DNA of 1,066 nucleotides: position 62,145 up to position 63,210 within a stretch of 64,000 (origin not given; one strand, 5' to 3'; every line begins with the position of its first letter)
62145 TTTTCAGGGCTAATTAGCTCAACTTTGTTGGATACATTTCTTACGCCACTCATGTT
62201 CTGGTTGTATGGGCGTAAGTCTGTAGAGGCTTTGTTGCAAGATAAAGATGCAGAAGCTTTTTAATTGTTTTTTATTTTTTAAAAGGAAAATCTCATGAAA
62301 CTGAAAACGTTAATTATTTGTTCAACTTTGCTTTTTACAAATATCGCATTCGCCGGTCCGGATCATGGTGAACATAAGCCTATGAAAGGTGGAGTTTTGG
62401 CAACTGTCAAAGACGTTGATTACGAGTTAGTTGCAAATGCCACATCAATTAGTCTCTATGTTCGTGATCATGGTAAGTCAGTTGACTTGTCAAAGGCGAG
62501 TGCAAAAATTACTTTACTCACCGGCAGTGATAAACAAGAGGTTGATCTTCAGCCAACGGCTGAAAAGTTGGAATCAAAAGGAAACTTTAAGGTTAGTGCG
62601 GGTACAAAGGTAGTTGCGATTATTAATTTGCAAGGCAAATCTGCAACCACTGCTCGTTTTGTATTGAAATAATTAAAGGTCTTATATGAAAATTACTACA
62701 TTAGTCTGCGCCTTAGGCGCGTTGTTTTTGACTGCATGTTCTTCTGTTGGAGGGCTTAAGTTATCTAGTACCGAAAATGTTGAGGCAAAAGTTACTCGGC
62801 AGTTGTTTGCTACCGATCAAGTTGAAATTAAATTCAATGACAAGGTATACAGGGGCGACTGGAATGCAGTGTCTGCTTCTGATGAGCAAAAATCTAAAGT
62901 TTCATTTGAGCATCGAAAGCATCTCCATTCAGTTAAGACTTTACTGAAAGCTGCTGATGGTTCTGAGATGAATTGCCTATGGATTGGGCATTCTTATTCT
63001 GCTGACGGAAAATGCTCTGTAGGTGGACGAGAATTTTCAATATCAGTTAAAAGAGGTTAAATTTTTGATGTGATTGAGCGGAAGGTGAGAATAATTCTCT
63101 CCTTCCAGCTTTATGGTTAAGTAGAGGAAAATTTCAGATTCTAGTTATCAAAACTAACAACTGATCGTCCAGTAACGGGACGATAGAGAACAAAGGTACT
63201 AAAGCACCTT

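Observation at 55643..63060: Seven-gene HME-RND efflux module with three extra uncharacterised periplasmic components and no regulator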

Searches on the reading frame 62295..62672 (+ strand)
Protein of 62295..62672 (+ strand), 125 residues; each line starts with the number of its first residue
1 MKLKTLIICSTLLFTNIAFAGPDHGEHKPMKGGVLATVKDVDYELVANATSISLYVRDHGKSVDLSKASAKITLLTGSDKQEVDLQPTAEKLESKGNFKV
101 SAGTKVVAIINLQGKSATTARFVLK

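Call 3: search_protein_families(library=pfam, proteins=[window:62295-62672:+], max_evalue=1)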
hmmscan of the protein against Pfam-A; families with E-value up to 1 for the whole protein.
window:62295-62672:+ (125 aa): 1 family
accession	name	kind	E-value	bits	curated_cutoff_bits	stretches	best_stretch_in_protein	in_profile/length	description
PF20098.4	DUF6488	-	0.063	13.6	27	1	3-33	5-32/110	Family of unknown function (DUF6488)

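Call 4: search_protein_families(library=ncbifam, proteins=[window:62295-62672:+], max_evalue=1)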
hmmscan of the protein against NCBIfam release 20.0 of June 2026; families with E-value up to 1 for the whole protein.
window:62295-62672:+ (125 aa): 2 families
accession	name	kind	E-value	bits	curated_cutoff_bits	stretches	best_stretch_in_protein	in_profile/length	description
TIGR04411.1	T2SS_GspN_Lepto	equivalog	0.0062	16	50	1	31-115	39-124/280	type II secretion system protein GspN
NF002096.0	PRK00939.1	subfamily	0.048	13.9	98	1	68-122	36-87/102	stress response translation initiation inhibitor YciH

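Call 14: find_homologous_proteins(query=window:62295-62672:+, max_evalue=0.001)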
Query window:62295-62672:+ (125 aa): 356 proteins with E <= 0.001 among 372 candidates; the best 120 are listed.
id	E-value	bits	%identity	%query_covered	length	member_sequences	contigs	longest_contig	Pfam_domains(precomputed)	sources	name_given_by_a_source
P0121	4.9e-72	257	99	100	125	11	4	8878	-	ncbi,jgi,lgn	jgi:hypothetical protein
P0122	1.1e-71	256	99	100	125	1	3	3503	-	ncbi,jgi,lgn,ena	jgi:hypothetical protein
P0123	6.4e-47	176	65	100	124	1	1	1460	-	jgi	-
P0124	4.1e-46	174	66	100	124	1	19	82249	-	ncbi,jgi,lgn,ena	jgi:hypothetical protein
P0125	5.6e-46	173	66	100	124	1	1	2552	-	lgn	-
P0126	5.8e-46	173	67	100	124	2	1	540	-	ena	-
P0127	7.7e-46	173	67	100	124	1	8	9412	-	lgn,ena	-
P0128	8.0e-46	173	65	100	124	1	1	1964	-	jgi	-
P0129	1.0e-45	172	67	100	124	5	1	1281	-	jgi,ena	jgi:hypothetical protein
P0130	2.4e-45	171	67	100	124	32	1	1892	-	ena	-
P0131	2.4e-45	171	63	100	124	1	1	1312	-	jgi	jgi:hypothetical protein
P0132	2.7e-45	171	63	100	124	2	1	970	-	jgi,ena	jgi:hypothetical protein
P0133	2.7e-45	171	66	100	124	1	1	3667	-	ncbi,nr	ncbi:MAG: hypothetical protein EBV34_15525 [Betaproteobacteria bacterium]|nr:hypothetical protein [B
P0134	4.8e-45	170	66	100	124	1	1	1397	-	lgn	-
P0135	5.1e-45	170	66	100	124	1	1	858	-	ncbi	-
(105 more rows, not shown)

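Call 49: predict_structure(alignment_id=A2)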
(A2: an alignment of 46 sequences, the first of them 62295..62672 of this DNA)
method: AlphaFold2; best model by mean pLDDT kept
length: 125 residues; sequences in the alignment: 46
mean_pLDDT: 81.1   pTM: 0.70
mean pLDDT of the five models: 81.1, 80.8, 79.9, 77.4, 76.4
residues with pLDDT >= 90: 62; 70-90: 36; 50-70: 12; < 50: 15
segments of 3 or more residues with pLDDT < 50: 14-25
pLDDT, mean of each block of 10 residues (from residue 1): 52 47 54 84 92 90 88 95 93 94 94 85 91
secondary structure, 60 per line:
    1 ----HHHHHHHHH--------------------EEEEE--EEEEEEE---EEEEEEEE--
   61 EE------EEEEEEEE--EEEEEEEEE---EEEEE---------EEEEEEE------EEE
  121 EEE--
elements in order: H5-13 E34-38 E41-47 E51-58 E69-76 E79-87 E91-95 E105-111 E118-123

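Call 53: fold_search(model_id=the predicted structure, library=pdb)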
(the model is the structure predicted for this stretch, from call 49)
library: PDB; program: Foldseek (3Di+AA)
matches with E <= 10: 1850; with E <= 0.001: 2
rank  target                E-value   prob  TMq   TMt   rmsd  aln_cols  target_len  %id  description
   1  9ll4_A                4.5e-04  1.00  0.50  0.57   4.0       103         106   19  Crystal structure of the Helicobacter pylori copper resistance determinant CrdA in complex with silver ions in space g (released 2025-11-19)
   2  9ll2_A                8.1e-04  1.00  0.51  0.58   3.9       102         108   19  Crystal structure of the Helicobacter pylori copper resistance determinant CrdA in the apo form (released 2025-11-19)
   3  5t7a_A                1.6e-03  1.00  0.46  0.57   4.0        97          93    8  Crystal structure of Br derivative BhCBM56 (released 2017-08-23)
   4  5t7a_B                1.8e-03  1.00  0.42  0.52   4.3        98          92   10  Crystal structure of Br derivative BhCBM56 (released 2017-08-23)
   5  9l14_B                2.7e-03  1.00  0.35  0.45   6.0        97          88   18  Crystal structure of the monobody CL-1 in complex with the Escherichia coli adenylate kinase (released 2025-06-04)
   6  7t00_D                5.2e-03  0.99  0.33  0.43   5.2        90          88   18  Structure of EmrE-D3 mutant in complex with monobody L10 and benzyltrimethylammonium (released 2022-03-02)
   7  6pbk_A                5.4e-03  0.99  0.34  0.37   6.6       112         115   13  Archaellum periplasmic stator protein complex FlaF and FlaG from Sulfolobus acidocaldarius (released 2019-11-20)
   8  8uur_C                7.1e-03  0.99  0.35  0.22  11.2       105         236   14  Structure of Serratia proteamaculans antifeeding prophage mini-fibre (AfpX13) (released 2025-08-27)
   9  6a6c                  8.4e-03  1.00  0.42  0.56   4.0        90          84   11  Crystal structure of carbohydrate-binding module family 56 beta-1,3-glucan binding domain (released 2019-07-03)
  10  5tuh_B                8.9e-03  0.99  0.33  0.38   6.1        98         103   11  Archaellum periplasmic stator protein FlaG from Sulfolobus acidocaldarius (released 2018-01-10)
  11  8gzx_B                9.4e-03  0.99  0.37  0.46   5.1        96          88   14  Escherichia coli FtsZ complexed with monobody (P212121) (released 2023-07-19)
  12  8gzw_F                9.4e-03  0.99  0.37  0.46   4.8        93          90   18  Klebsiella pneumoniae FtsZ complexed with monobody (P21) (released 2023-07-19)
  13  7quz_DDD              9.4e-03  0.99  0.38  0.28   5.4       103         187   14  Crystal structure of the SeMet octameric C-terminal Big_2-CBM56 domains from Paenibacillus illinoisensis (Bacillus c (released 2023-02-01)
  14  8uus_B                9.4e-03  0.98  0.36  0.29  11.3       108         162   14  Structure of Serratia proteamaculans antifeeding prophage Fibre foot domain (AfpX13) (released 2025-03-19)
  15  3cmg                  9.9e-03  0.57  0.22  0.07  11.8       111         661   14  Crystal structure of putative beta-galactosidase from Bacteroides fragilis (released 2008-04-29)
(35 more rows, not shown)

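Call 54: search_solved_structures(query=A2, max_evalue=10, show_alignments=2)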
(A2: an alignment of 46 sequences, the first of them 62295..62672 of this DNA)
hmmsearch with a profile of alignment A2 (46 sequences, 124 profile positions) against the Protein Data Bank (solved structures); distinct sequences matched with E-value up to 10: 3.
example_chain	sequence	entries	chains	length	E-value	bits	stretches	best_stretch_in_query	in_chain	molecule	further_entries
8i7o_D2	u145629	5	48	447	0.7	13.2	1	49-94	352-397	Tektin-4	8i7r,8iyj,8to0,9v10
9cpc_3T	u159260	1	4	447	0.83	13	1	38-99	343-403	Tektin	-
3pg0_A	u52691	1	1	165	1.9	11.9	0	52-70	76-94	ThreeFoil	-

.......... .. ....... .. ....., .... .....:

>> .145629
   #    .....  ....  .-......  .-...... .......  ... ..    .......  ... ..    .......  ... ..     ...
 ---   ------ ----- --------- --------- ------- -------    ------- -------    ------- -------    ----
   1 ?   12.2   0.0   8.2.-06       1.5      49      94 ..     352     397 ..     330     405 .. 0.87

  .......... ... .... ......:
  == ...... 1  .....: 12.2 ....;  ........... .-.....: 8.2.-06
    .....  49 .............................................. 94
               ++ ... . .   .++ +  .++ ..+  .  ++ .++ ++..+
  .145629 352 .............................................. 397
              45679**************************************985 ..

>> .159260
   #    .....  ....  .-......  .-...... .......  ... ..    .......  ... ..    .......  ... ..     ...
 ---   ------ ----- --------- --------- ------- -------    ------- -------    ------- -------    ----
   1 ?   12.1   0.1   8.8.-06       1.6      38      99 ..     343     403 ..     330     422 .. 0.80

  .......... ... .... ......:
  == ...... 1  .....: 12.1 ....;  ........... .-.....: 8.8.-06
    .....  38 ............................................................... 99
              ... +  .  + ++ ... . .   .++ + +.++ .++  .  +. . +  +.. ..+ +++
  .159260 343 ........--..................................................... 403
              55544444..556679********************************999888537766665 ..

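Call 75: search_protein_families(library=pfam, alignment_id=A2, max_evalue=1)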
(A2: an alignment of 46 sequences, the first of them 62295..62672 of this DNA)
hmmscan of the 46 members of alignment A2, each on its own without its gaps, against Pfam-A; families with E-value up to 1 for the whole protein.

A. member 1, window:62295-62672:+ (125 aa): 1 family
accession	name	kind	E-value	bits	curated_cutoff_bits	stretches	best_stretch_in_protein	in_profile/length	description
PF20098.4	DUF6488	-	0.063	13.6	27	1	3-33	5-32/110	Family of unknown function (DUF6488)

B. families by the number of members that match (of 46 scanned): 6 families
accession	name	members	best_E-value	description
PF24367.1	DUF7523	4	0.0039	Family of unknown function (DUF7523)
PF25275.1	Golvesin_C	2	0.0013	Golvesin C-terminal domain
PF04357.19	TamB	1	0.04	TamB, inner membrane protein subunit of TAM complex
PF24063.1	DUF7363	1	0.051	Domain of unknown function (DUF7363)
PF20098.4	DUF6488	1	0.063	Family of unknown function (DUF6488)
PF25230.1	DUF7846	1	0.14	Domain of unknown function (DUF7846)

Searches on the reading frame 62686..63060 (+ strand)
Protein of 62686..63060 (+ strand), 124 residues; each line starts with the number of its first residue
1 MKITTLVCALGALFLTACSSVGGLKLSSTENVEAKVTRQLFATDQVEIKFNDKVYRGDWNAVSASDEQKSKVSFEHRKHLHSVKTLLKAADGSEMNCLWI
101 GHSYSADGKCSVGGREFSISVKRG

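Call 3: search_protein_families(library=pfam, proteins=[window:62686-63060:+], max_evalue=1)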
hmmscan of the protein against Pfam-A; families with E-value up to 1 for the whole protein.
window:62686-63060:+ (124 aa): 2 families
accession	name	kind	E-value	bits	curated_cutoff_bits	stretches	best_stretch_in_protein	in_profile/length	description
PF23327.1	Chromo_MORC2_6th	-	0.08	13.1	27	1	45-76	8-40/63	ATPase MORC2, chromo domain-like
PF20745.2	TSP_Ig-like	-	0.14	12.9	27.9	1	21-64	2-51/86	Tailspike protein-like, Ig-like domain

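Call 4: search_protein_families(library=ncbifam, proteins=[window:62686-63060:+], max_evalue=1)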
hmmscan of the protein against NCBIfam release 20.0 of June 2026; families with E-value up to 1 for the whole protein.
window:62686-63060:+ (124 aa): 0 families

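Call 24: find_homologous_proteins(query=window:62686-63060:+, max_evalue=0.001)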
Query window:62686-63060:+ (124 aa): 6 proteins with E <= 0.001 among 23 candidates.
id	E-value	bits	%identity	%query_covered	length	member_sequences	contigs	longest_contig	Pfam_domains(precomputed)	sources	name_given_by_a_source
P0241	1.3e-75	269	100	100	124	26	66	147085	-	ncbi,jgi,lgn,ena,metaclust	jgi:outer membrane biogenesis lipoprotein LolB|metaclust:\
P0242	7.7e-51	189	78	100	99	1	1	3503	-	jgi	jgi:hypothetical protein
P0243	1.3e-47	179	99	70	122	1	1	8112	-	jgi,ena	-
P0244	6.0e-38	148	54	99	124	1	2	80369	-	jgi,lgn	jgi:hypothetical protein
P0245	7.0e-38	147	55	100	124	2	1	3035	-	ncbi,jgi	jgi:hypothetical protein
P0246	6.5e-36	141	54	99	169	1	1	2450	-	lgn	-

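Call 58: find_encoding_contigs(protein=P0241, flank=10000, max_places=5)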
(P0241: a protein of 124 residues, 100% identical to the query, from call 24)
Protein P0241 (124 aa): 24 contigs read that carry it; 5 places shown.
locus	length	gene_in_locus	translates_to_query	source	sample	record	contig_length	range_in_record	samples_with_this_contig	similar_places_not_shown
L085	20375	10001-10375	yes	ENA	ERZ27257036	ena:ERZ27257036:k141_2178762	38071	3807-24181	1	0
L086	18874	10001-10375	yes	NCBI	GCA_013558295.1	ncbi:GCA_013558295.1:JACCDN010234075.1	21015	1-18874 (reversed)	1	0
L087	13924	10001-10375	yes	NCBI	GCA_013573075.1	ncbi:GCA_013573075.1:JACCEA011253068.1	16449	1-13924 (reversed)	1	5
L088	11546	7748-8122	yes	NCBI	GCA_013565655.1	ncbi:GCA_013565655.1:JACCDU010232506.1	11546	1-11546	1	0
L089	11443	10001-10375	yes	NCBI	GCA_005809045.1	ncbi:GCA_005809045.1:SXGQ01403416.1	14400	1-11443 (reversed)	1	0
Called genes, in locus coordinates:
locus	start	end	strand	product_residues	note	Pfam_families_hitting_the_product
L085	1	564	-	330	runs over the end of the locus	-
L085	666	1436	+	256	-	-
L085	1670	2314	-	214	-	PF01545:Cation_efflux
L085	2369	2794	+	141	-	PF00376:MerR, PF13411:MerR_1, PF09278:MerR-DNA-bind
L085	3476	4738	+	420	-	PF02321:OEP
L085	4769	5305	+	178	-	-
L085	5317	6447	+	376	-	PF25973:BSH_CzcB (faint), PF25967:RND-MFP_C (weak), PF25975:CzcB_C (weak)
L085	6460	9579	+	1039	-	PF00873:ACR_tran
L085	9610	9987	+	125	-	-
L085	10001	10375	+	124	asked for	-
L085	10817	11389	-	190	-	PF00589:Phage_integrase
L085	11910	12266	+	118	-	PF21781:DUF6876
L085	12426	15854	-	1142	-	-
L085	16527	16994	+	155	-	-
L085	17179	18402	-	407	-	PF07690:MFS_1 (weak)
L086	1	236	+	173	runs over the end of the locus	PF13302:Acetyltransf_3, PF13420:Acetyltransf_4, PF00583:Acetyltransf_1, PF13673:Acetyltransf_10, PF13508:Acetyltransf_7, PF08445:FR47 (weak)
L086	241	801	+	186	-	PF13302:Acetyltransf_3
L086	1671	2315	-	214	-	PF01545:Cation_efflux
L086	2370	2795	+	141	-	PF00376:MerR, PF13411:MerR_1, PF09278:MerR-DNA-bind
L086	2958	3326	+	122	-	-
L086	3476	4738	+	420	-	PF02321:OEP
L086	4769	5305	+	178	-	-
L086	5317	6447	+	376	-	PF25919:BSH_CusB (faint), PF25973:BSH_CzcB (weak), PF25967:RND-MFP_C (weak), PF25975:CzcB_C (weak)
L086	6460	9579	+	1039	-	PF00873:ACR_tran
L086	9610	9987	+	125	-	-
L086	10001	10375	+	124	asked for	-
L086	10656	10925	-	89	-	-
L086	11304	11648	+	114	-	-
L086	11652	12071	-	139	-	-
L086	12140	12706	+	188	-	-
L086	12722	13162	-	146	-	PF20346:DUF6641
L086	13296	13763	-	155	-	-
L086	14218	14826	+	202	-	PF00589:Phage_integrase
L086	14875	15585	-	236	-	PF00004:AAA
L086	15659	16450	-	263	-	-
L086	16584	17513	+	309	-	-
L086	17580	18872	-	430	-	?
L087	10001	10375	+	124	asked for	-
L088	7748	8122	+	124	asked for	-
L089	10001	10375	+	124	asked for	-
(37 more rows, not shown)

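Call 74: search_protein_families(library=ncbifam, proteins=[L086:2370-2795:+, L086:1671-2315:-], max_evalue=0.00001)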
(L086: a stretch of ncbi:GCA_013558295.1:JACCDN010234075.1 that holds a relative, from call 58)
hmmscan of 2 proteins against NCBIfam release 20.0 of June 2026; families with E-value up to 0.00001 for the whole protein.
L086:2370-2795:+ (141 aa): 13 families
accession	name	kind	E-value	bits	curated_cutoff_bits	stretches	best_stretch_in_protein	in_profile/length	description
TIGR02047.1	CadR-PbrR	equivalog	1.4e-47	160.9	151.45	1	1-127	1-127/127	Cd(II)/Pb(II)-responsive transcriptional regulator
TIGR02051.1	MerR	equivalog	1.1e-31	109.6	150.85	1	3-127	2-124/124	mercury resistance transcriptional regulator MerR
NF007069.0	PRK09514.1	equivalog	2.5e-30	105.3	143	1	2-132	3-135/141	Zn(2+)-responsive transcriptional regulator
TIGR02044.1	CueR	equivalog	2.1e-28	98.9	147.4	1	1-127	1-126/127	Cu(I)-responsive transcriptional regulator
TIGR02043.1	ZntR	equivalog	1.6e-25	89.7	167.95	1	2-127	3-130/131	Zn(2+)-responsive transcriptional regulator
NF007590.0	PRK10227.1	equivalog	5.5e-22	78.3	244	1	1-130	1-129/135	Cu(I)-responsive transcriptional regulator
NF010315.0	PRK13752.1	subfamily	1.7e-17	63.8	261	1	3-127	10-132/144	mercury resistance transcriptional regulator MerR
NF041849.1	trans_regNmlR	equivalog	1.6e-13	50.7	175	1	1-100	1-100/117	stress response transcriptional regulator NmlR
TIGR02054.1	MerD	equivalog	8.8e-12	45.6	103.65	1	2-108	5-109/120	mercuric resistance transcriptional repressor MerD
TIGR01950.1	SoxR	equivalog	1e-09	38.3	116.9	1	2-106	3-107/142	redox-sensitive transcriptional activator SoxR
NF050798.1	TF_FtsR_Actino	equivalog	1.6e-09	38.2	150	1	14-79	19-80/223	transcriptional regulator FtsR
NF033783.1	coreg_MerD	equivalog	5.4e-08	33.3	170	1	3-109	6-110/121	mercury resistance co-regulator MerD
NF047375.1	HeatShock_HspR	equivalog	4.4e-06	26.6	105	1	4-70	7-73/92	heat shock protein transcriptional repressor HspR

L086:1671-2315:- (214 aa): 2 families
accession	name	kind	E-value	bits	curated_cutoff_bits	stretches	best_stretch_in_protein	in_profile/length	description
TIGR01297.1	CDF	superfamily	7.3e-19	68.1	82.35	1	31-208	2-194/285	cation diffusion facilitator family transporter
NF002923.0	PRK03557.1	equivalog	5.5e-10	39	408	1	29-212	16-212/313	CDF family zinc transporter ZitB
